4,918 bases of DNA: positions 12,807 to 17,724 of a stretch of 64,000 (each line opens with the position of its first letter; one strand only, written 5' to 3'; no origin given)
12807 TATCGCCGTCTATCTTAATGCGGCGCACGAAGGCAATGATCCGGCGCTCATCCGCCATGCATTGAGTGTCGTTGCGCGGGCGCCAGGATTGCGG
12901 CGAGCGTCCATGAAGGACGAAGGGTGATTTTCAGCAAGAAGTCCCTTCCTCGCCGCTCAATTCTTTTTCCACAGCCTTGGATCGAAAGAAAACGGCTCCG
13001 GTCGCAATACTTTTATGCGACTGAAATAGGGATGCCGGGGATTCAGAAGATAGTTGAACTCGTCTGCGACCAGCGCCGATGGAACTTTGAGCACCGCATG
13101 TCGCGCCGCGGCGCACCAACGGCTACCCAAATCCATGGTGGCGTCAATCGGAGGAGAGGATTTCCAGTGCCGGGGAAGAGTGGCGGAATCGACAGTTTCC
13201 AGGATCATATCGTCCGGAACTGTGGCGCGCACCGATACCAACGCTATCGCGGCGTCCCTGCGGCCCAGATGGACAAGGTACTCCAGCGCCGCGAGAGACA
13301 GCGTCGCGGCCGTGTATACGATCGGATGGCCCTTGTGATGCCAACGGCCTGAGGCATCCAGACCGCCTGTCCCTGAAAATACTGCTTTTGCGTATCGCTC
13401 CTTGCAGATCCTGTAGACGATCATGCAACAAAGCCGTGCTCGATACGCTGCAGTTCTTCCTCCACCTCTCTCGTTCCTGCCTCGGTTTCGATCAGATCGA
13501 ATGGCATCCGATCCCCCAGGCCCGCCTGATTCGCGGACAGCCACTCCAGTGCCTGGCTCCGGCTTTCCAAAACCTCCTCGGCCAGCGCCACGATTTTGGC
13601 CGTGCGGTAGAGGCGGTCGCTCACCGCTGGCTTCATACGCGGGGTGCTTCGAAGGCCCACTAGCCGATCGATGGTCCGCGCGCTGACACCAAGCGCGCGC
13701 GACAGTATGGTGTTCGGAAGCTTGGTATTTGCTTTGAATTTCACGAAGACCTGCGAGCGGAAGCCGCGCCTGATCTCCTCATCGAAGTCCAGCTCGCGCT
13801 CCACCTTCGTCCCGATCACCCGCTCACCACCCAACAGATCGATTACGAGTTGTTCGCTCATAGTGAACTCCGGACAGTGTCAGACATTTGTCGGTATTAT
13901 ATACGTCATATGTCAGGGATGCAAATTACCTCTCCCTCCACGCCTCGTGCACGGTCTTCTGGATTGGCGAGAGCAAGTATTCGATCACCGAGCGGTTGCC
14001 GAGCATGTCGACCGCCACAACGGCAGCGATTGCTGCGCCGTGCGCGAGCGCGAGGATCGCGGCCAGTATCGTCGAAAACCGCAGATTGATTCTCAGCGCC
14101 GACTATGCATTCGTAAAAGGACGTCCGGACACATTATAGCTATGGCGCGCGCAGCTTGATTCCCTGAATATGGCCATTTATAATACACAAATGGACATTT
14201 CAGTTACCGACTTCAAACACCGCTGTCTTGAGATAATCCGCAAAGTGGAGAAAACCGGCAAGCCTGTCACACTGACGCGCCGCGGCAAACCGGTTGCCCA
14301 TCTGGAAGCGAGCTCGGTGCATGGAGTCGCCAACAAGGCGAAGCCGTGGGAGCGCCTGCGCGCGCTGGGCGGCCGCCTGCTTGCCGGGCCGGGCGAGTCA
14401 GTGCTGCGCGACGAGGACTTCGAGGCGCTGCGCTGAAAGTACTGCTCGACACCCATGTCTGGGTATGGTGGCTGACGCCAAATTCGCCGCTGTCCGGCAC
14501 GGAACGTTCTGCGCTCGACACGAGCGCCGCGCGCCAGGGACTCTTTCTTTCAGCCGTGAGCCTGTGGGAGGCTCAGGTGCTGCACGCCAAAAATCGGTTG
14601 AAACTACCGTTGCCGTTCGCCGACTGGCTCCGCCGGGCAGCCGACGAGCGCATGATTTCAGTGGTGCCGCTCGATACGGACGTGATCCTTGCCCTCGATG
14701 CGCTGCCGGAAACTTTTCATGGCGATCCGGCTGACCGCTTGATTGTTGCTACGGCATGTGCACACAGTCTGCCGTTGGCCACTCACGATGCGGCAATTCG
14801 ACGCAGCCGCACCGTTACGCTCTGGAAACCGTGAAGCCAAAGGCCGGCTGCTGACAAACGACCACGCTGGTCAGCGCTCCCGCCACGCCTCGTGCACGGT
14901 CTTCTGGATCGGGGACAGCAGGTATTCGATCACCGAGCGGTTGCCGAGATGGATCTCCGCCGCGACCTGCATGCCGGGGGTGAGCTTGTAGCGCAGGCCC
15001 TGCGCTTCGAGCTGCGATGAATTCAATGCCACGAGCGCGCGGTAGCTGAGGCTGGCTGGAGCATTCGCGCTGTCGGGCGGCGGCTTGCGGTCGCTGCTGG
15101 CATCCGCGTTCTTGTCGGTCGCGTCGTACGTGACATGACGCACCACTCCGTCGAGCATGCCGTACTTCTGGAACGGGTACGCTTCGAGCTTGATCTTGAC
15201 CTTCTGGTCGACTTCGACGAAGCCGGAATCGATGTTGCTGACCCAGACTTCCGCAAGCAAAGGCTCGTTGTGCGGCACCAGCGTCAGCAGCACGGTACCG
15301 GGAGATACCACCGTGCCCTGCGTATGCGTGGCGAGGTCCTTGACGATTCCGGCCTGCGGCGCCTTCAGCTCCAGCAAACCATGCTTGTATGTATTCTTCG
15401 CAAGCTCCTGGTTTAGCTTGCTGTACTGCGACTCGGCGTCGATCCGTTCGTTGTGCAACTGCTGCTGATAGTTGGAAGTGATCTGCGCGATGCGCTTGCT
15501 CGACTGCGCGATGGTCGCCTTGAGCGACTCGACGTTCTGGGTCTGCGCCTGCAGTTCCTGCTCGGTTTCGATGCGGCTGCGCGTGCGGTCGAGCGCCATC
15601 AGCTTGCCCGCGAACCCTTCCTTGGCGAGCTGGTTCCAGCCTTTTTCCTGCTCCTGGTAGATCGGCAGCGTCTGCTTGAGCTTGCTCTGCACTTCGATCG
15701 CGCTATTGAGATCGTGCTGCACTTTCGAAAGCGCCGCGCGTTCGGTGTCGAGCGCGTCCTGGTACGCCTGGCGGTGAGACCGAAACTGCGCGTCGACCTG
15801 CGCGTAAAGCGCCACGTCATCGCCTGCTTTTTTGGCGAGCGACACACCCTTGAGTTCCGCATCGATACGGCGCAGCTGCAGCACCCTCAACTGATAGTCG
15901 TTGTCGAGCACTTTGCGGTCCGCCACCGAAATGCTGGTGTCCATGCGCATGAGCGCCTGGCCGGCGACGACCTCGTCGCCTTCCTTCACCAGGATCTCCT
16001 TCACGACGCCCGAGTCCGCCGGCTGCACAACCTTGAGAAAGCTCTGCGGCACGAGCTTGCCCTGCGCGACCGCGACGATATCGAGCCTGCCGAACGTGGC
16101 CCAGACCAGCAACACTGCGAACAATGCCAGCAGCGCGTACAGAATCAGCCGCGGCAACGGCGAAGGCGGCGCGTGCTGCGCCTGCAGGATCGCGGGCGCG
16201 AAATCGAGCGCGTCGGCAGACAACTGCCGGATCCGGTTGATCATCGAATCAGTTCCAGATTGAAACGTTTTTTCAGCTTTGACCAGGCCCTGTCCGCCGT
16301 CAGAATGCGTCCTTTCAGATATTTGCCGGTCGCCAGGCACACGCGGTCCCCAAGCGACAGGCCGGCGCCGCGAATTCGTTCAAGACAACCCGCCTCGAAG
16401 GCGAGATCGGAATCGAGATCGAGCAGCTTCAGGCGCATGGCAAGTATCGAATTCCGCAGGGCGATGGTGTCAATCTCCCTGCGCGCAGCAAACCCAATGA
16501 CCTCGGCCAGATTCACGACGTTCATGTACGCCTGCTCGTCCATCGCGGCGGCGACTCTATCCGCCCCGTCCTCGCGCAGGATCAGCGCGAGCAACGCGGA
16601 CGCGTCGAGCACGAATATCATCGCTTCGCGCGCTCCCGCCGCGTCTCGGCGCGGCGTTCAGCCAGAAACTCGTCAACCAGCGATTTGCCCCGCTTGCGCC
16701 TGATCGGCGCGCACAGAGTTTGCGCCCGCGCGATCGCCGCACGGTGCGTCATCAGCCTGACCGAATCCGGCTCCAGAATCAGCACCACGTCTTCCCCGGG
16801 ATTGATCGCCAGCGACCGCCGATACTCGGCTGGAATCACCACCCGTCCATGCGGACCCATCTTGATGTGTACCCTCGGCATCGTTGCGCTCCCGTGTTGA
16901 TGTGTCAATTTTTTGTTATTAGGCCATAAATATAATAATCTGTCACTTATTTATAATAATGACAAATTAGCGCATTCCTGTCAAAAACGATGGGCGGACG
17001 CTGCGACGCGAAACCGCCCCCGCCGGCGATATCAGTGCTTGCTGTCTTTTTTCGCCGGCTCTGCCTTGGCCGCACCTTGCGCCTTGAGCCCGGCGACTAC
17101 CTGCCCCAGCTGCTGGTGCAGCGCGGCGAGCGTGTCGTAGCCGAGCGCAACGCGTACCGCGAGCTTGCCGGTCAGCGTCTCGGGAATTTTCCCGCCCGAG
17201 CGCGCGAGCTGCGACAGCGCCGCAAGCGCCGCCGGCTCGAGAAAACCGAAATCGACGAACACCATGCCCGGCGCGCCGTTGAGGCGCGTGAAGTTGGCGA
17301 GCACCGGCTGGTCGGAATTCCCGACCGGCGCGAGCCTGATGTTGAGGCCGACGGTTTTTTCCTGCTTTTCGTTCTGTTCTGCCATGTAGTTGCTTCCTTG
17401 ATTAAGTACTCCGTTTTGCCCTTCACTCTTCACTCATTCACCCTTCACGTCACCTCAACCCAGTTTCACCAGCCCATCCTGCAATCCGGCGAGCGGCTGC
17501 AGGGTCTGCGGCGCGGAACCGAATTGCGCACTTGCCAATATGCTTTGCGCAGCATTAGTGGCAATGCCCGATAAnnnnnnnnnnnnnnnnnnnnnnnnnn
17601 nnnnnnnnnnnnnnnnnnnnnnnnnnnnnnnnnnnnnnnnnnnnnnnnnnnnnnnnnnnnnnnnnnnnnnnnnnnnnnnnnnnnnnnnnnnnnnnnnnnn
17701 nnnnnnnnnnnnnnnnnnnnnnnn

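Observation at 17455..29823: Enzymatic head on a giant RTX protein: class-3-lipase-like domain at the N-terminus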

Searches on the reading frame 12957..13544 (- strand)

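Call 8: search_protein_families(library=pfam, proteins=[window:12957-13544:-], max_evalue=0.001)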
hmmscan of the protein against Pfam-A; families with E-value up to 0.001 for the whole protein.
window:12957-13544:- (195 aa): 1 family
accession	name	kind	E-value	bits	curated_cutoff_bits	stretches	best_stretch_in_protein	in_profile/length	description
PF08808.17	RES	-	1e-27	97.5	23.2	1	43-188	2-157/157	RES domain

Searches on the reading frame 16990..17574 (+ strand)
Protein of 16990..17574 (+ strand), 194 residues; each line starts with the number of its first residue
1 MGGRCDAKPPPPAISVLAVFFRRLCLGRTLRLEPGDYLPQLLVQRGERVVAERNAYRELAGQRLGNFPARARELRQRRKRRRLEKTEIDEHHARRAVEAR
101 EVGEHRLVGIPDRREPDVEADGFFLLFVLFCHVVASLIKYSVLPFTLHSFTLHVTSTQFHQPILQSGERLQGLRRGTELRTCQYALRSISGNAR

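Call 46: search_protein_families(library=pfam, proteins=[window:16990-17574:+], max_evalue=0.0001)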
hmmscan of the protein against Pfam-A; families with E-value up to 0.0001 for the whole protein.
window:16990-17574:+ (194 aa): 0 families
